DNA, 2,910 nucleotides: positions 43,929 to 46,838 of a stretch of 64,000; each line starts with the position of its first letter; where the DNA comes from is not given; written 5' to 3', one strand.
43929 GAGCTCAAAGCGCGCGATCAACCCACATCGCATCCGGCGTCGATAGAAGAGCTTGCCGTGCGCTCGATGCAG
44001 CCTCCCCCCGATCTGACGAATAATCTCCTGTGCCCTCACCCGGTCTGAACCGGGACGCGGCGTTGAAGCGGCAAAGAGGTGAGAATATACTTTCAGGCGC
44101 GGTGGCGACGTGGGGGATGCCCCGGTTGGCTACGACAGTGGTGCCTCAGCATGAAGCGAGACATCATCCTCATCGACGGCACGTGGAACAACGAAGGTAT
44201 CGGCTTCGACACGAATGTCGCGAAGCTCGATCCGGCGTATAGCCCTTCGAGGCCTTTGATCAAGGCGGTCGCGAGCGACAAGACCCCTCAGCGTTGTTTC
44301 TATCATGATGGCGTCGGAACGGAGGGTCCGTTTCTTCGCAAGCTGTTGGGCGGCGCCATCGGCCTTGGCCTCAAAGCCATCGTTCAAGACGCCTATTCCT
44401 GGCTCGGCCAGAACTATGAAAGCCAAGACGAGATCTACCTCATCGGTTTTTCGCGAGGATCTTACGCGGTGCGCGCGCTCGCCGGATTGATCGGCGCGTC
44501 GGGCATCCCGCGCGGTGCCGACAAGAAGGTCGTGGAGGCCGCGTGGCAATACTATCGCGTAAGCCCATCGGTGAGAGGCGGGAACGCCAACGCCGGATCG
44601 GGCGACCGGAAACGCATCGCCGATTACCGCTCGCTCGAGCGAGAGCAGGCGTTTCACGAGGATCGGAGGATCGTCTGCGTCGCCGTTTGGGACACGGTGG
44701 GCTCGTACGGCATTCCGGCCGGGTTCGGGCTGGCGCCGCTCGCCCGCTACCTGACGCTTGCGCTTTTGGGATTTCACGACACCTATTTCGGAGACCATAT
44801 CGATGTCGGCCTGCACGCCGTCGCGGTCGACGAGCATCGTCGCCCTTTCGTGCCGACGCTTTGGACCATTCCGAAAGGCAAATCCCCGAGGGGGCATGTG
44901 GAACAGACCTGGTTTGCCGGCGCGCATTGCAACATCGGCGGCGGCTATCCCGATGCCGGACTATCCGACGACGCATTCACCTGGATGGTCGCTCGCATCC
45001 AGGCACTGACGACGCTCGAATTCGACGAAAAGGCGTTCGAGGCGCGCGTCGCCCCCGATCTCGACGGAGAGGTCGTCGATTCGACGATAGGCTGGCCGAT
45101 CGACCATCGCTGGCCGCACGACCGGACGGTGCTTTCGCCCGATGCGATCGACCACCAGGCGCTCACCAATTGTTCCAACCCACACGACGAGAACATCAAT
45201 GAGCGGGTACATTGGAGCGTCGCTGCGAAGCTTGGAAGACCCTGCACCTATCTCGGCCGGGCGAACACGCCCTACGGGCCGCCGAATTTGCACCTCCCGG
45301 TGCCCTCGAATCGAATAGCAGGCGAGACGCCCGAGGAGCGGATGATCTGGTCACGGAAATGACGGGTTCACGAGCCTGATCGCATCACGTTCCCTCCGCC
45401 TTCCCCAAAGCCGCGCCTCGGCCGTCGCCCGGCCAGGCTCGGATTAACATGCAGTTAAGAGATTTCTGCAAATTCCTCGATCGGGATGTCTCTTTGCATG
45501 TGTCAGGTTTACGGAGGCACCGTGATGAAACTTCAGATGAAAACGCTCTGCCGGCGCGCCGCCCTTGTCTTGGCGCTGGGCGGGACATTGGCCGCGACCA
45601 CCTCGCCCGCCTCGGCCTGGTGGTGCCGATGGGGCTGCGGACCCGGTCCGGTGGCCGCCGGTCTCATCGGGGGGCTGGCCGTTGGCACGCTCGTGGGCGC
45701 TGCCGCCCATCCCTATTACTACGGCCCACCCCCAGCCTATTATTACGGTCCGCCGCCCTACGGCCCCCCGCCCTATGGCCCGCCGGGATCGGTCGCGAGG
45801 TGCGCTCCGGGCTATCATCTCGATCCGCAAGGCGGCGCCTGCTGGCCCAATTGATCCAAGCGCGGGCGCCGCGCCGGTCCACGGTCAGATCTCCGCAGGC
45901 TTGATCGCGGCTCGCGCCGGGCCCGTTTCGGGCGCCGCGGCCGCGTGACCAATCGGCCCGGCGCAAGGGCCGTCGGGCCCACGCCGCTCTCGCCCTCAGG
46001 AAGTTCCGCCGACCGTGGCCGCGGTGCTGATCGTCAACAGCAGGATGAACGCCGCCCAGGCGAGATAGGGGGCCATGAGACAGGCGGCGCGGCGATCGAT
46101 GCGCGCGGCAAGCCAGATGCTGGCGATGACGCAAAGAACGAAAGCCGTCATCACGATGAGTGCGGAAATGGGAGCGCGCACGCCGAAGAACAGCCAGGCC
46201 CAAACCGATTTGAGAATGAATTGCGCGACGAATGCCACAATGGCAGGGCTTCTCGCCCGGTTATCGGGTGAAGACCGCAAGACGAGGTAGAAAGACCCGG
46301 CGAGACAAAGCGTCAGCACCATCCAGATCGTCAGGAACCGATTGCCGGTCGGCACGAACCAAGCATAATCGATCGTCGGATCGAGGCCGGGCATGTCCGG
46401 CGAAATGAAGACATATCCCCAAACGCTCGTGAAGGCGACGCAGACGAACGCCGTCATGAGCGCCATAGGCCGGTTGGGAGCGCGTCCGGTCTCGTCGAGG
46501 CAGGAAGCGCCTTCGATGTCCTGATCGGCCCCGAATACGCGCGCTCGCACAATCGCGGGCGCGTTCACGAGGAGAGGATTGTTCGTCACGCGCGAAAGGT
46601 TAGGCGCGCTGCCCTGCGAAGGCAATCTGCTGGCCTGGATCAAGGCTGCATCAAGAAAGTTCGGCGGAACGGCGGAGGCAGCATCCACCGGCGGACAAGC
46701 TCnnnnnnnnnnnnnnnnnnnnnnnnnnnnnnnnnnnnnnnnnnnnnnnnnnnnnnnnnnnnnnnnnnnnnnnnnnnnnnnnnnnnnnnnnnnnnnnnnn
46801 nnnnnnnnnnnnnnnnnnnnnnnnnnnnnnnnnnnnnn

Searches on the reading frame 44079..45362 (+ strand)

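Call 36: search_protein_families(library=pfam, proteins=[window:44079-45362:+], max_evalue=0.001)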
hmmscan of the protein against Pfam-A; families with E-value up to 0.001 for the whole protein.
window:44079-45362:+ (427 aa): 1 family
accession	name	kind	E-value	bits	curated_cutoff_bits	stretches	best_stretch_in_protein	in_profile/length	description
PF09994.14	T6SS_Tle1-like_cat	-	3.7e-66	223.8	27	1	26-305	1-286/287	T6SS, Phospholipase effector Tle1-like, catalytic domain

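Call 55: search_protein_families(library=pfam, proteins=[L084:5419-6480:+], max_evalue=1)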
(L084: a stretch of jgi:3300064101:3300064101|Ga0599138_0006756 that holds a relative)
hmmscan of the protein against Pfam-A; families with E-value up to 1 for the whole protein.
L084:5419-6480:+ (353 aa): 0 families

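Call 56: search_protein_families(library=ncbifam, proteins=[L084:5419-6480:+], max_evalue=1)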
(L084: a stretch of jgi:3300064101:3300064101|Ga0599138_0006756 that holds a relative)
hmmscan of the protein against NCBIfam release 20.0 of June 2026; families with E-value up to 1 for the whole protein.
L084:5419-6480:+ (353 aa): 0 families

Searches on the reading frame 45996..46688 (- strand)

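Call 36: search_protein_families(library=pfam, proteins=[window:45996-46688:-], max_evalue=0.001)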
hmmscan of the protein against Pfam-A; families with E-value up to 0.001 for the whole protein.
window:45996-46688:- (230 aa): 1 family
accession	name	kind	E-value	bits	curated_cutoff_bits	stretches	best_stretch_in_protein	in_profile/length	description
PF03073.20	TspO_MBR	-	1e-21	77.6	24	1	83-221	5-142/145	TspO/MBR family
